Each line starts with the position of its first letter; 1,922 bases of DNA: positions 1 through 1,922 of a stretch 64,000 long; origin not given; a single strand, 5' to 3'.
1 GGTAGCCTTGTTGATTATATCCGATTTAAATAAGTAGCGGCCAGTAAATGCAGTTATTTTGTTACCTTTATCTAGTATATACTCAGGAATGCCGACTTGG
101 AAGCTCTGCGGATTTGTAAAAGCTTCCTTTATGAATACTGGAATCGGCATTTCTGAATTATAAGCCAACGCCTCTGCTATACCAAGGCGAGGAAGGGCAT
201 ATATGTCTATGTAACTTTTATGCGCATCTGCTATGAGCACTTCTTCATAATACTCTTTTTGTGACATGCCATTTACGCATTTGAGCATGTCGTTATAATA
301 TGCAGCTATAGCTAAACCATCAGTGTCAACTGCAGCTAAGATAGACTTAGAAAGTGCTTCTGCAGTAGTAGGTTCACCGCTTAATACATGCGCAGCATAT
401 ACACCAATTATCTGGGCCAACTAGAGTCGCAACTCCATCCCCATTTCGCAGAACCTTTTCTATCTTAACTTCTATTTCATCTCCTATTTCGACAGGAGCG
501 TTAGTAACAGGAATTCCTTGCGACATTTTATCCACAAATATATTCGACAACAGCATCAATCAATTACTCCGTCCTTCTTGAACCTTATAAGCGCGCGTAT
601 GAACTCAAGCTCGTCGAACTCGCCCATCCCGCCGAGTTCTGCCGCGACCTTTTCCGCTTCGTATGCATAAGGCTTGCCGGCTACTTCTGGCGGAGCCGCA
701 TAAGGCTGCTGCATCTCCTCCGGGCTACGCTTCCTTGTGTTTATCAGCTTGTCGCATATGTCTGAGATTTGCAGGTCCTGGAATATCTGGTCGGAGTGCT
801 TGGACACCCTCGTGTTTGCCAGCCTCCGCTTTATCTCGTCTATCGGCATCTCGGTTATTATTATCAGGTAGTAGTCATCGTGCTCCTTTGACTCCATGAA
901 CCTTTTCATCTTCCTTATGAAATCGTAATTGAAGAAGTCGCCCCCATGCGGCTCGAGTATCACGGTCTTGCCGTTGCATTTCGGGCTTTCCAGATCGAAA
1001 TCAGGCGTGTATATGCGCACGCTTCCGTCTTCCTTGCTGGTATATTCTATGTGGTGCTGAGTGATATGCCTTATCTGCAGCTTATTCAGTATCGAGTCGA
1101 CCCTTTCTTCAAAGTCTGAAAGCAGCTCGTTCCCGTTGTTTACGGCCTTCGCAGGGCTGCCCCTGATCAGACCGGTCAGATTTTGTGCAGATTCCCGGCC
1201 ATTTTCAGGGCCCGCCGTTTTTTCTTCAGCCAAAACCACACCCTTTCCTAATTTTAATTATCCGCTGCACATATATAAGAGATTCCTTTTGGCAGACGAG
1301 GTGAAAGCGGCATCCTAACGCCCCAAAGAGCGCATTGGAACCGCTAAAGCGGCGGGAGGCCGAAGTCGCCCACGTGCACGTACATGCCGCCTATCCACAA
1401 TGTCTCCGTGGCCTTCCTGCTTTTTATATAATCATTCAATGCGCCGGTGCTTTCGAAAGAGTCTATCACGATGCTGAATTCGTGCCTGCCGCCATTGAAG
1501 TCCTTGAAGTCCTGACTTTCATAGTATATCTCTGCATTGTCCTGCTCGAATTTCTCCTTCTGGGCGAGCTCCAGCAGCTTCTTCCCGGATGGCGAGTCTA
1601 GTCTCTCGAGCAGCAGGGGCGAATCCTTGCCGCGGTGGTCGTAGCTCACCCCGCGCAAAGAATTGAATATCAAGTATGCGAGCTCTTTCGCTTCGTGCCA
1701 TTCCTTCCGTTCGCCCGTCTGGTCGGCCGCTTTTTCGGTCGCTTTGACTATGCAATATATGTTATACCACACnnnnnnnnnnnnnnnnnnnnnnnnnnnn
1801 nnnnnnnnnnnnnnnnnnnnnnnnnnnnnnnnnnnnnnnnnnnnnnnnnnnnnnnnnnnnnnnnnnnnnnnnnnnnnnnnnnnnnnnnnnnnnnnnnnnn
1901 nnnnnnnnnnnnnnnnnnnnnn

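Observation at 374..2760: Unrecognised cassette: two nuclease-like paralogs with identical promoters, an acidic ORF between them, and a translationally coupled TRAM-like gene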

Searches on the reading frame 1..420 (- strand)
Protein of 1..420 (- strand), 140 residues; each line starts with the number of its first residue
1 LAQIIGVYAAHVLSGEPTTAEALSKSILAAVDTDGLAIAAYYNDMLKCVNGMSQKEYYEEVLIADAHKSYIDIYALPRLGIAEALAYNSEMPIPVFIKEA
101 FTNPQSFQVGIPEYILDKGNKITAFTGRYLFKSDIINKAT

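Call 3: search_protein_families(library=pfam, proteins=[window:1-420:-], max_evalue=1)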
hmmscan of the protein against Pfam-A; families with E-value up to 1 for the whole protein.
window:1-420:- (140 aa): 1 family
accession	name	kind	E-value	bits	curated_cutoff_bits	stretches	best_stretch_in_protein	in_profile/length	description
PF15723.11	MqsR_toxin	-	0.072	13.9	26.2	1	39-75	33-69/95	Motility quorum-sensing regulator, toxin of MqsA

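Call 4: search_protein_families(library=ncbifam, proteins=[window:1-420:-], max_evalue=1)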
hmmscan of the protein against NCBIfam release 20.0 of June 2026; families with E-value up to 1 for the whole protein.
window:1-420:- (140 aa): 0 families

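Call 8: search_protein_families(library=padloc, proteins=[window:1-420:-], max_evalue=1)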
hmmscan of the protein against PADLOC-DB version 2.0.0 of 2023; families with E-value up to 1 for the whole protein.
window:1-420:- (140 aa): 0 families

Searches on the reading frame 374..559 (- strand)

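Call 3: search_protein_families(library=pfam, proteins=[window:374-559:-], max_evalue=1)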
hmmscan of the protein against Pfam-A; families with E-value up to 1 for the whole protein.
window:374-559:- (61 aa): 3 families
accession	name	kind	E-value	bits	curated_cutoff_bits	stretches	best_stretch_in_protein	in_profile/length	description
PF01938.26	TRAM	-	0.015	15.6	21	1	23-39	2-54/61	TRAM domain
PF11974.14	bMG3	-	0.09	13.2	34.9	1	6-49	16-59/103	Bacterial alpha-2-macroglobulin MG3 domain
PF07177.19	Neuralized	-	0.13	12.6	23.3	1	11-42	23-54/149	Neuralized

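Call 4: search_protein_families(library=ncbifam, proteins=[window:374-559:-], max_evalue=1)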
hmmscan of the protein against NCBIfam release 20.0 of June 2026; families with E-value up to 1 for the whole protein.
window:374-559:- (61 aa): 2 families
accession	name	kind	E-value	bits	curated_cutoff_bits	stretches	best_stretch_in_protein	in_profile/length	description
NF053605.1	PyTRAM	equivalog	1.4e-05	24.7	85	1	22-46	1-25/56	TRAM domain-containing RNA chaperone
NF008993.0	PRK12336.1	equivalog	0.0011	18.3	243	1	13-46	136-169/203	translation initiation factor IF-2 subunit beta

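Call 8: search_protein_families(library=padloc, proteins=[window:374-559:-], max_evalue=1)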
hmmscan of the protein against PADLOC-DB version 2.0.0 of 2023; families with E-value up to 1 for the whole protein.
window:374-559:- (61 aa): 0 families

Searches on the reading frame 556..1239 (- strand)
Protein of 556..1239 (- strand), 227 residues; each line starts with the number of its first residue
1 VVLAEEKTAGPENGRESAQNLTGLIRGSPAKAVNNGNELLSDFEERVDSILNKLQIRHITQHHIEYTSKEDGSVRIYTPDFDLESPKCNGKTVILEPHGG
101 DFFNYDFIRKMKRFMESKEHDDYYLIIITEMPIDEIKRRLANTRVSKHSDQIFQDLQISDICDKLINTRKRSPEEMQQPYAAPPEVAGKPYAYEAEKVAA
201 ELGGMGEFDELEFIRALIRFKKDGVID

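Call 3: search_protein_families(library=pfam, proteins=[window:556-1239:-], max_evalue=1)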
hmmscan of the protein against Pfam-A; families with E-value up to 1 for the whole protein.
window:556-1239:- (227 aa): 3 families
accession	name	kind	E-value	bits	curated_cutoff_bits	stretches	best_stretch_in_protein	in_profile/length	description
PF15412.11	Nse4-Nse3_bdg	-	0.058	13.9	23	0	202-220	20-38/55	Binding domain of Nse4/EID3 to Nse3-MAGE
PF00439.30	Bromodomain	-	0.15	12.5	21.7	1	115-156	21-61/84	Bromodomain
PF15777.11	Anti-TRAP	-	0.17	12.3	32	1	80-110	28-56/59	Tryptophan RNA-binding attenuator protein inhibitory protein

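Call 4: search_protein_families(library=ncbifam, proteins=[window:556-1239:-], max_evalue=1)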
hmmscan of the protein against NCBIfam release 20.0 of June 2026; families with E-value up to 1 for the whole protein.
window:556-1239:- (227 aa): 0 families

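Call 8: search_protein_families(library=padloc, proteins=[window:556-1239:-], max_evalue=1)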
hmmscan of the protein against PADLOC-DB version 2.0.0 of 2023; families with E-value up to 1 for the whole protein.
window:556-1239:- (227 aa): 0 families

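Call 25: search_protein_families(library=pfam, alignment_id=A3, max_evalue=0.01)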
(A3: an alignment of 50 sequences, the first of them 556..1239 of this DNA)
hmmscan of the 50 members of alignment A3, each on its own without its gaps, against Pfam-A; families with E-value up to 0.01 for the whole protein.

A. member 1, window:556-1239:- (227 aa): 0 families

B. families by the number of members that match (of 50 scanned): 4 families
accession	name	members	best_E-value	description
PF05367.17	Phage_endo_I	9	4.6e-05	Phage endonuclease I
PF14148.11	YhdB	1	0.0025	YhdB-like protein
PF21049.3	CFA69_ARM_rpt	1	0.0035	Cilia- and flagella-associated protein 69, ARM repeat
PF08722.17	Tn7_TnsA-like_N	1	0.0039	TnsA-like endonuclease N terminal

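Call 26: search_solved_structures(query=A3, max_evalue=10, show_alignments=2)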
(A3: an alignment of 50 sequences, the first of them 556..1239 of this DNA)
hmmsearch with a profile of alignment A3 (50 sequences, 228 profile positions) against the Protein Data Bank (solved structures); distinct sequences matched with E-value up to 10: 8.
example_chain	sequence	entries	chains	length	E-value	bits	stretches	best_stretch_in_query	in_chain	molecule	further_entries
1fzr_A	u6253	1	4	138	2.5e-07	34.2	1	24-70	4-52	ENDONUCLEASE I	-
1m0d_A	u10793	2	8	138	2.6e-07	34.1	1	24-70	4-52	Endodeoxyribonuclease I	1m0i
2pfj_A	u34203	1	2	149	3.4e-07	33.7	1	23-69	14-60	Endodeoxyribonuclease 1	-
3cae_A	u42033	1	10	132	1.1e-05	28.8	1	28-70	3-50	Endonuclease I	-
1t5j_A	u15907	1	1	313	0.94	12.7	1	86-193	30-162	Hypothetical protein MJ1187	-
8cyk_B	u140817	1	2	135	5.9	10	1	88-143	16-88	HALC1_878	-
6n2y_b2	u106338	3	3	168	7.7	9.7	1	122-207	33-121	ATP synthase subunit b | Bacillus PS3 ATP synthase subunit b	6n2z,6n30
9jc1_A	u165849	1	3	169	8.4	9.6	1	122-207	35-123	ATP synthase subunit b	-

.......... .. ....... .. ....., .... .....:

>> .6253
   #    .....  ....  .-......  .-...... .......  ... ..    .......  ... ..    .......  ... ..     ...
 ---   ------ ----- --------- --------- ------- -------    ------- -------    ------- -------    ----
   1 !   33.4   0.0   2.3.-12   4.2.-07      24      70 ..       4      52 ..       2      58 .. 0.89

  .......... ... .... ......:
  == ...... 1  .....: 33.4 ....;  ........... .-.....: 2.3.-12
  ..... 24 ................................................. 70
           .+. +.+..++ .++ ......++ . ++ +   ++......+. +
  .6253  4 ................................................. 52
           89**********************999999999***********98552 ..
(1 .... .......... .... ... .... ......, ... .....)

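Call 31: predict_structure(alignment_id=A3)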
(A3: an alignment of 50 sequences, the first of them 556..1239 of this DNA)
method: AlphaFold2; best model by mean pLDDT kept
length: 227 residues; sequences in the alignment: 50
mean_pLDDT: 87.6   pTM: 0.78
mean pLDDT of the five models: 87.6, 87.2, 86.9, 86.5, 85.1
residues with pLDDT >= 90: 170; 70-90: 21; 50-70: 24; < 50: 12
segments of 3 or more residues with pLDDT < 50: 25-35
pLDDT, mean of each block of 10 residues (from residue 1): 60 57 49 57 94 97 93 95 95 96 94 97 98 96 91 94 96 93 93 96 93 96 87
secondary structure, 60 per line:
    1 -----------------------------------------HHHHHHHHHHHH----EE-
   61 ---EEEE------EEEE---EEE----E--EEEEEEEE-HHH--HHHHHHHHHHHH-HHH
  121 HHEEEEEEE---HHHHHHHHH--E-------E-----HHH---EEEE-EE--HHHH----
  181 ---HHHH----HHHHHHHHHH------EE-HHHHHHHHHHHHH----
elements in order: H42-53 E64-67 E74-77 E81-83 E91-98 H105-116 H118-122 E123-129 H133-141 E164-167 H173-176 H184-187 H192-201 H211-223

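Call 37: fold_search(model_id=the predicted structure, library=pdb)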
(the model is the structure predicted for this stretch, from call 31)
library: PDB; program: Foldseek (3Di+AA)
matches with E <= 10: 925; with E <= 0.001: 0
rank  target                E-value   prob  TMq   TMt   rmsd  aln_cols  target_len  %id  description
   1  4ic1_A                6.5e-03  0.92  0.25  0.27   8.5       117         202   13  Crystal structure of SSO0001 (released 2013-01-16)
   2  8q42_B                8.5e-03  0.89  0.26  0.16  10.1       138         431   15  Crystal structure of cA4-bound Can2 (E341A) in complex with oligo-A DNA (released 2023-11-22)
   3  4ic1_D                9.0e-03  0.92  0.26  0.28   8.4       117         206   14  Crystal structure of SSO0001 (released 2013-01-16)
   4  8q3y_A                9.0e-03  0.77  0.25  0.15   9.4       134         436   18  Crystal structure of apo Can2 from Thermoanaerobacter brockii (released 2023-11-22)
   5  8q3z_A                1.0e-02  0.94  0.29  0.16   9.2       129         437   12  Crystal structure of cA4-bound Can2 from Thermoanaerobacter brockii (released 2023-11-22)
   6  8q41_B                1.5e-02  0.77  0.25  0.15   9.5       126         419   17  Crystal structure of Can2 (E341A) bound to cA4 and TTTAAA ssDNA (released 2023-11-22)
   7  8q41_A                1.9e-02  0.80  0.26  0.16  10.1       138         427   15  Crystal structure of Can2 (E341A) bound to cA4 and TTTAAA ssDNA (released 2023-11-22)
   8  2vld_A                2.7e-02  0.51  0.23  0.23  11.2       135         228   14  crystal structure of a repair endonuclease from Pyrococcus abyssi (released 2009-05-19)
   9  8q42_A                2.8e-02  0.80  0.26  0.15   9.2       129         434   14  Crystal structure of cA4-bound Can2 (E341A) in complex with oligo-A DNA (released 2023-11-22)
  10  8q44_A                2.8e-02  0.75  0.27  0.16   9.7       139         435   14  Crystal structure of cA4-bound Can2 (E364R) in complex with oligo-T DNA (released 2023-11-22)
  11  8q44_B                3.2e-02  0.77  0.26  0.15   9.1       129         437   14  Crystal structure of cA4-bound Can2 (E364R) in complex with oligo-T DNA (released 2023-11-22)
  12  8q43_B                3.4e-02  0.77  0.26  0.15   9.3       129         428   14  Crystal structure of cA4-bound Can2 (E341A) in complex with oligo-C DNA (released 2023-11-22)
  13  8q43_A                4.2e-02  0.72  0.26  0.16   9.2       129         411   14  Crystal structure of cA4-bound Can2 (E341A) in complex with oligo-C DNA (released 2023-11-22)
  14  8cxo                  4.2e-02  0.35  0.19  0.09  10.8       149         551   15  Cryo-EM structure of the unliganded mSMO-PGS2 in a lipidic environment (released 2022-08-03)
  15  5gkj_B                6.9e-02  0.44  0.23  0.23  10.6       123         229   13  Structure of EndoMS in apo form (released 2016-11-02)
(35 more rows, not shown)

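Call 38: fold_search(model_id=the predicted structure, library=viral)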
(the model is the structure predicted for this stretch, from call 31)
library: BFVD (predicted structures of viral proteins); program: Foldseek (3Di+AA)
matches with E <= 10: 577; with E <= 0.001: 19
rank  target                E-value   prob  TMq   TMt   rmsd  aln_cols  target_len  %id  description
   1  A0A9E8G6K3            3.3e-05  1.00  0.37  0.32  15.4       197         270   17  (no name in the UniProt tables at hand)
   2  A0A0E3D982            4.8e-05  1.00  0.32  0.24  14.4       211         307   16  Uncharacterized protein [Bacillus phage BCP8-2]
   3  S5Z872                7.0e-05  1.00  0.29  0.21  15.1       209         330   16  Uncharacterized protein [Bacillus phage Troll]
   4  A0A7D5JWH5            8.5e-05  1.00  0.33  0.48  10.8       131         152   22  Endonuclease [Escherichia virus LS3]
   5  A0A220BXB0            1.2e-04  1.00  0.32  0.23  12.8       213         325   15  (no name in the UniProt tables at hand)
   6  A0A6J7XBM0            3.1e-04  1.00  0.31  0.27   4.4       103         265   19  C2H2-type domain-containing protein [uncultured Caudovirales phage]
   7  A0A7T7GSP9            4.2e-04  1.00  0.32  0.23   5.3       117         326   22  (no name in the UniProt tables at hand)
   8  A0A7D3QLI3            4.2e-04  1.00  0.30  0.21   8.2       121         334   20  (no name in the UniProt tables at hand)
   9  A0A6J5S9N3            5.1e-04  1.00  0.35  0.53   6.5       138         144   12  Endonuclease I [uncultured Caudovirales phage]
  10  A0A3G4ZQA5            5.1e-04  1.00  0.31  0.14   5.7       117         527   17  DUF2726 domain-containing protein [Barrevirus sp.]
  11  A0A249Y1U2            5.1e-04  1.00  0.27  0.19   7.7       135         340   14  (no name in the UniProt tables at hand)
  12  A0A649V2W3            5.8e-04  1.00  0.27  0.33   9.9       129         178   17  DUF2726 domain-containing protein [Lactococcus phage P1048]
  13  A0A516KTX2            6.2e-04  1.00  0.32  0.29   8.5       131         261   13  (no name in the UniProt tables at hand)
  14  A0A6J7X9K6            6.6e-04  1.00  0.31  0.24  12.4       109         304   21  Zinc finger C2H2-type [uncultured Caudovirales phage]
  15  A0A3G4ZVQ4            7.0e-04  1.00  0.30  0.34  12.0       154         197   15  Uncharacterized protein [Faunusvirus sp.]
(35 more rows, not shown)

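Call 61: search_protein_families(library=phrogs, proteins=[window:556-1239:-], max_evalue=0.01)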
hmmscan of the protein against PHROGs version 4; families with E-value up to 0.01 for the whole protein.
window:556-1239:- (227 aa): 1 family
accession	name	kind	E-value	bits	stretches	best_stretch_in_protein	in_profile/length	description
phrog_945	-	DNA, RNA and nucleotide metabolism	0.00054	20.7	1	32-141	7-102/145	endonuclease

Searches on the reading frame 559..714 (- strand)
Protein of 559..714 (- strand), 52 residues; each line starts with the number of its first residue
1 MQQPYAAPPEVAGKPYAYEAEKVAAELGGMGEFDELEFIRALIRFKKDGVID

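Call 85: search_solved_structures(query=window:559-714:-, max_evalue=10)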
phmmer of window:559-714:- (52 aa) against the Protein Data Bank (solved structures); distinct sequences matched with E-value up to 10: 1.
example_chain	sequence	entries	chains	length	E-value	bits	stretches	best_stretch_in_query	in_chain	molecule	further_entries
9h80_M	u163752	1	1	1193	1.4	12.7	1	8-49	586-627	PelB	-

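Call 86: search_protein_families(library=pfam, proteins=[window:559-714:-], max_evalue=10)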
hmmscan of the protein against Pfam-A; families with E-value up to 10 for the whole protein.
window:559-714:- (52 aa): 0 families

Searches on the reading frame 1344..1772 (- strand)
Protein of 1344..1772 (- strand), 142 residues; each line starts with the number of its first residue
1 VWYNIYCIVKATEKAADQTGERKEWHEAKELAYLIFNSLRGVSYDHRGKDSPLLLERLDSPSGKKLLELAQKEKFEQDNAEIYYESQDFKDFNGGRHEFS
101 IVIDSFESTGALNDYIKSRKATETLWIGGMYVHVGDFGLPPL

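Call 3: search_protein_families(library=pfam, proteins=[window:1344-1772:-], max_evalue=1)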
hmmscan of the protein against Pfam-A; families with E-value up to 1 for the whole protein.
window:1344-1772:- (142 aa): 1 family
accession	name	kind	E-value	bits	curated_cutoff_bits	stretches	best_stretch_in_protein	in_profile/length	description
PF21566.2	NagA_C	-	0.2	12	27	1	72-119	31-77/118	Beta-N-acetylglucosaminidase, C-terminal domain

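Call 4: search_protein_families(library=ncbifam, proteins=[window:1344-1772:-], max_evalue=1)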
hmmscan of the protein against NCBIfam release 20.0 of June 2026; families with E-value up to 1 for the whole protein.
window:1344-1772:- (142 aa): 1 family
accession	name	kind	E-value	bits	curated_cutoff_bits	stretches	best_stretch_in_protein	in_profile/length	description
NF010037.0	PRK13512.1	equivalog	0.18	10.6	394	1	69-133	96-160/438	CoA-disulfide reductase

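Call 8: search_protein_families(library=padloc, proteins=[window:1344-1772:-], max_evalue=1)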
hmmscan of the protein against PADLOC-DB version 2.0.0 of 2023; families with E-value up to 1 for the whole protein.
window:1344-1772:- (142 aa): 0 families

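Call 34: find_homologous_proteins(query=window:1344-1772:-)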
Query window:1344-1772:- (142 aa): 4 proteins with E <= 0.001 among 9 candidates.
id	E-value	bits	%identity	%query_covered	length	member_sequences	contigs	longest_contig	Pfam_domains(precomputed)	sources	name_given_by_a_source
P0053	2.1e-91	321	100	100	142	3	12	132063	-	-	-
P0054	2.2e-67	243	74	100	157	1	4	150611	-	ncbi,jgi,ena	jgi:hypothetical protein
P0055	5.2e-63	229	70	100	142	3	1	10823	-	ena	-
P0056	1.8e-56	208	63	100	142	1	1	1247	-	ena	-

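Call 61: search_protein_families(library=phrogs, proteins=[window:1344-1772:-], max_evalue=0.01)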
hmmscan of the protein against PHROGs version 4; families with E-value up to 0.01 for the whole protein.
window:1344-1772:- (142 aa): 0 families
